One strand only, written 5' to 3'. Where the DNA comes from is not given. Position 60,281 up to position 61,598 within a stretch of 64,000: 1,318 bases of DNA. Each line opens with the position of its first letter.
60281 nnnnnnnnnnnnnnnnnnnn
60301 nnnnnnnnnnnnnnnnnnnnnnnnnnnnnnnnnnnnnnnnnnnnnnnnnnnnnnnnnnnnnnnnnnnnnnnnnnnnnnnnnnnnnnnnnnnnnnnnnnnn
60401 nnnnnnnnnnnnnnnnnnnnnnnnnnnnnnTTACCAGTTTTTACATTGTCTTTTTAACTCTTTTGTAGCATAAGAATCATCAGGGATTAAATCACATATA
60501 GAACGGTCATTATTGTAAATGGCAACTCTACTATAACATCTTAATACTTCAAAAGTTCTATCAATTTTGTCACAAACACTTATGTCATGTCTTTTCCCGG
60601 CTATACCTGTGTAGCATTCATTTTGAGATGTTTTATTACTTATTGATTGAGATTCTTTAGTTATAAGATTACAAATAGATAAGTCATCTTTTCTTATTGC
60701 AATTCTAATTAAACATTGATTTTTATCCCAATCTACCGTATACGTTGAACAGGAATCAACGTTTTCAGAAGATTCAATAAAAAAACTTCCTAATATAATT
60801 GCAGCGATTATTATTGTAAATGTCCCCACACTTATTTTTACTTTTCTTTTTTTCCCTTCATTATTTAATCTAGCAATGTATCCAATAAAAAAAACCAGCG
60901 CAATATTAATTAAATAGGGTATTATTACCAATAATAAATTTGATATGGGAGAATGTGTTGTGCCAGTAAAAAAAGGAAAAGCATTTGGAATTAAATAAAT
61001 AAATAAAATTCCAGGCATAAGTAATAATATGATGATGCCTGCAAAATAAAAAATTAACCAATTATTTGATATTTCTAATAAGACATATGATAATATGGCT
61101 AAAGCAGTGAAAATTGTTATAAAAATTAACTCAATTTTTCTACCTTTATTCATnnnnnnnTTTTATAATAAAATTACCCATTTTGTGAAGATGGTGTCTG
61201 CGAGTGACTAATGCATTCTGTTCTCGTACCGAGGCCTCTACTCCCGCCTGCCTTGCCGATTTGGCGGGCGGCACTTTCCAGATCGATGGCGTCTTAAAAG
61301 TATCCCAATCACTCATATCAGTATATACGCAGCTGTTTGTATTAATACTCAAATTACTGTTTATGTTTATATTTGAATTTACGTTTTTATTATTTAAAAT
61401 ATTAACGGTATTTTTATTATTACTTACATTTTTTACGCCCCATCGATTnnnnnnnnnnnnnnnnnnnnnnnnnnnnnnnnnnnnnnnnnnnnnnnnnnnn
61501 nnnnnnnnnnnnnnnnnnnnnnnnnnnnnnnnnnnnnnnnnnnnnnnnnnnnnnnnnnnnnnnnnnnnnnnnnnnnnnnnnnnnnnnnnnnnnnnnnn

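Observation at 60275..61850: A 1.45-kb segment flanked by near-identical 115-bp direct repeats that encode a short poly-basic peptide frame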

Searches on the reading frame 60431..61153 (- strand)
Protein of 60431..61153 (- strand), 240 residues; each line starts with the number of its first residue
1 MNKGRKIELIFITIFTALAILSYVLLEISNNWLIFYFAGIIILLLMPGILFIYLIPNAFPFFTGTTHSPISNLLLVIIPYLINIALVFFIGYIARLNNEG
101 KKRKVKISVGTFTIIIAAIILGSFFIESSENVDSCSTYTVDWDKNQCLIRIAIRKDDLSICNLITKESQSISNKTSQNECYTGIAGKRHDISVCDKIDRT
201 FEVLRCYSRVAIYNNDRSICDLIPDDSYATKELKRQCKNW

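Call 7: search_protein_families(library=pfam, proteins=[window:60434-61153:-], max_evalue=10)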
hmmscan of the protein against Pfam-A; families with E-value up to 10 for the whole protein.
seq(240 aa): 5 families
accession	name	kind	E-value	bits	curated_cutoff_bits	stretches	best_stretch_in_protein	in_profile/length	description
PF01757.29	Acyl_transf_3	-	0.0059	16.1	31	1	11-126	127-229/326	Acyltransferase domain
PF02903.20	Alpha-amylase_N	-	0.094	13.3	23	1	136-179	12-55/120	Alpha amylase, N-terminal ig-like domain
PF19529.4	DUF6057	-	0.1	11.9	29.8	1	14-121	168-267/569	Family of unknown function (DUF6057)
PF12822.12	ECF_trnsprt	-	2.6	8.5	30.7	1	9-121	3-116/169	ECF transporter, substrate-specific component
PF10003.15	DUF2244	-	3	8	27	1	9-47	13-51/138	Integral membrane protein (DUF2244)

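Call 15: search_protein_families(library=ncbifam, proteins=[window:60434-61153:-], max_evalue=10)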
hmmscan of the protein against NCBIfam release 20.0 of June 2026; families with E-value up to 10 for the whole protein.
seq(240 aa): 3 families
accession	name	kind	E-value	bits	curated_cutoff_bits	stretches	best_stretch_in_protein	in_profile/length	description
TIGR01781.1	Trep_dent_lipo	paralog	0.011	14.9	294.45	1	78-155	307-387/412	clustered-type lipoprotein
TIGR02847.1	CyoD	equivalog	0.15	12.6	81.45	1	58-128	19-89/96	cytochrome o ubiquinol oxidase subunit IV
TIGR04154.1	archaeo_STT3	subfamily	4.2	5.6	450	1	9-124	215-321/831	oligosaccharyl transferase, archaeosortase A system-associated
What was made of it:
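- The segment has no replication gene (calls 7, 15).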

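Call 18: find_encoding_contigs(protein=window:60431-61153:-, flank=6000, max_places=10)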
Protein window:60431-61153:- (240 aa): 1 contig read that carries it; 1 place shown.
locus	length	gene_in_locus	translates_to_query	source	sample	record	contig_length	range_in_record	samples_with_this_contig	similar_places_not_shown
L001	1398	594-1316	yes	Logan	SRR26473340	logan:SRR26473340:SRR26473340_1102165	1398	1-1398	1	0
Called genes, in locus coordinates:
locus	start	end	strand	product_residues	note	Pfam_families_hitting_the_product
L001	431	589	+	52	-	-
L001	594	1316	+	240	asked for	-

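Call 38: find_homologous_proteins(query=window:60434-61153:-, max_evalue=1)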
Query window:60434-61153:- (240 aa): 1 proteins with E <= 1 among 762 candidates.
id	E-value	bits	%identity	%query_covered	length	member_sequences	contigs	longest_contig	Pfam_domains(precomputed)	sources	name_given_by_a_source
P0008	6.3e-154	528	100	100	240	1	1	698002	-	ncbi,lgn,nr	ncbi:MAG: hypothetical protein U5L76_05420 [Patescibacteria group bacterium]|nr:hypothetical protein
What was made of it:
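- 60431..61153 (-): Gene for a 240-aa membrane protein: 4-5 TM helices followed by three copies of a roughly 30-aa Cys repeat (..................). The only full-length match is itself, an NCBI MAG hypothetical protein from a Patescibacteria group bacterium (call 38).
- Its one clear gene has no full-length relative (call 38).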

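Call 46: search_protein_representatives(protein=window:60434-61153:-)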
Query: 240 residues. Proteins with E-value up to 0.001 (for the whole library): 976; up to 1e-10: 116; up to 1e-30: 3. The best 150 are listed.
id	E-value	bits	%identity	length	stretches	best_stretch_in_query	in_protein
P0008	2.0e-154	528.0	100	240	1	1-240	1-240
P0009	4.1e-32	127.8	32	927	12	142-227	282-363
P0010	4.1e-31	124.5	38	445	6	152-227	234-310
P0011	2.9e-23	98.8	31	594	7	144-228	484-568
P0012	4.4e-23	98.3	32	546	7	126-227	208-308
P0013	1.5e-21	93.3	35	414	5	145-229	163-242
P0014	2.4e-21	92.6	35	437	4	142-223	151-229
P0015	4.5e-21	91.7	32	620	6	145-227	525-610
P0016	9.3e-20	87.4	34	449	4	139-225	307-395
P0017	8.3e-19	84.3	34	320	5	123-216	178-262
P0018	1.2e-18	83.8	36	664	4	144-223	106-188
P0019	1.5e-18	83.4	37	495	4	144-229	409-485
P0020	1.9e-18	83.1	34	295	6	130-230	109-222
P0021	4.2e-17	78.7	32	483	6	144-226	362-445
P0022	5.3e-17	78.4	32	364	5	142-228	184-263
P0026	1.6e-16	76.8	35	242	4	134-227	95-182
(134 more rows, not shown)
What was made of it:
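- On Cys-repeat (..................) surface-protein family (for the 240-aa protein): 976 representatives at E<=1e-3, with multiple matched stretches per protein (call 46).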

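Call 47: search_protein_families(library=pfam, proteins=[P0009, P0010, P0011, P0013, P0020, P0026], max_evalue=0.01)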
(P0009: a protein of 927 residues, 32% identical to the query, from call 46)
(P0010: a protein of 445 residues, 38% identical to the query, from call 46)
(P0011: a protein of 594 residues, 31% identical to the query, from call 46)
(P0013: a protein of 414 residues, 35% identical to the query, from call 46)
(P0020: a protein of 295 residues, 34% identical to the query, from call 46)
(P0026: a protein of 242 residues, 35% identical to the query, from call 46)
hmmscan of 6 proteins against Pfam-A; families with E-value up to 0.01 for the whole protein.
P0009 (927 aa): 0 families

P0010 (445 aa): 0 families

P0011 (594 aa): 0 families

P0013 (414 aa): 1 family
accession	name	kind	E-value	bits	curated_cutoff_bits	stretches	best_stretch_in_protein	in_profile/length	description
PF25802.1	WWC1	-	0.0075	16.6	27.8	0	67-115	86-134/135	WWC1-like, helical hairpin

P0020 (295 aa): 1 family
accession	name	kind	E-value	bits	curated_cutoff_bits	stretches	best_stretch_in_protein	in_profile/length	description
PF15382.11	DUF4609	-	0.0066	16.8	27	0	11-31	15-35/68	Domain of unknown function (DUF4609)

P0026 (242 aa): 0 families
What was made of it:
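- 60431..61153 (-): No Pfam family (calls 7, 47).
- On Cys-repeat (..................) surface-protein family (for the 240-aa protein): The family has no Pfam model (call 47).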

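Call 75: find_related_loci(query=window:60434-61153:-, collection=viral_contigs, flank=5000)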
Query window:60434-61153:- (240 aa) in viral_contigs; peptide patterns used: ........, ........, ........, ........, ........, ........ (x = any residue, [..] = any of these).
7 stretches matched a pattern, but none encodes a relative of the query by tblastn (E <= 1e-3).

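Call 76: search_protein_families(library=phrogs, proteins=[window:60434-61153:-], max_evalue=1)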
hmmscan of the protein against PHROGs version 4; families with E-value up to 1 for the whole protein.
window:60434-61153:- (240 aa): 2 families
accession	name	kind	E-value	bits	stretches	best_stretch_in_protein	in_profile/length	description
phrog_37164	-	unknown function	0.09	14.1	1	148-221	28-99/128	-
phrog_11076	-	unknown function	0.2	12.7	1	107-154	13-61/132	-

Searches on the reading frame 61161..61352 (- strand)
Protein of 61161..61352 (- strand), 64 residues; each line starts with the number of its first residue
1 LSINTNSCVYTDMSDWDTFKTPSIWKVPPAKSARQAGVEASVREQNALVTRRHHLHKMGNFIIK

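Call 7: search_protein_families(library=pfam, proteins=[window:61161-61352:-], max_evalue=10)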
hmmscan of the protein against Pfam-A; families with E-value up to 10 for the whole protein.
seq(64 aa): 0 families

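Call 26: find_homologous_proteins(query=window:61161-61352:-, max_evalue=10)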
Query seq(64 aa) (64 aa): 1 proteins with E <= 10 among 1 candidates.
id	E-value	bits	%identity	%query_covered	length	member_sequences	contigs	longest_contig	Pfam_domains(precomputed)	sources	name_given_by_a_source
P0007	1.4e-27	112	100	81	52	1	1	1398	-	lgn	-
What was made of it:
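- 61158..61352 (-): 64-codon ORF across the GC patch. Another pipeline called it as a 52-aa gene. It ends 4 nt before the ATG of the 240-aa gene. Coding status is doubtful. It matches only itself in 5.8 billion proteins (call 26).
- Tried and rejected: The minus-strand ORF matches only itself (call 26).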

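Call 76: search_protein_families(library=phrogs, proteins=[window:61161-61352:-], max_evalue=1)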
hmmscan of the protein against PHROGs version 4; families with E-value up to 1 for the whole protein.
seq(64 aa): 0 families

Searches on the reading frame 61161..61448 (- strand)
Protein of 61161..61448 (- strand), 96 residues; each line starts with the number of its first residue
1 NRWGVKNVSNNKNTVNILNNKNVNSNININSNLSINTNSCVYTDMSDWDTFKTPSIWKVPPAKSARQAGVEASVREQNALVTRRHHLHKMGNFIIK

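Call 73: search_solved_structures(query=window:61161-61448:-, max_evalue=10)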
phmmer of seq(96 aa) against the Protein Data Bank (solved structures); distinct sequences matched with E-value up to 10: 2.
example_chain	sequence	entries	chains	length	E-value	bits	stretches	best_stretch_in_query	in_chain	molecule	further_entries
4wxb_A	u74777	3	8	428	0.89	13.1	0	15-72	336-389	Serine hydroxymethyltransferase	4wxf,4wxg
2rqo_A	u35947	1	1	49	1.7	12.2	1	19-39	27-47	polytheonamide B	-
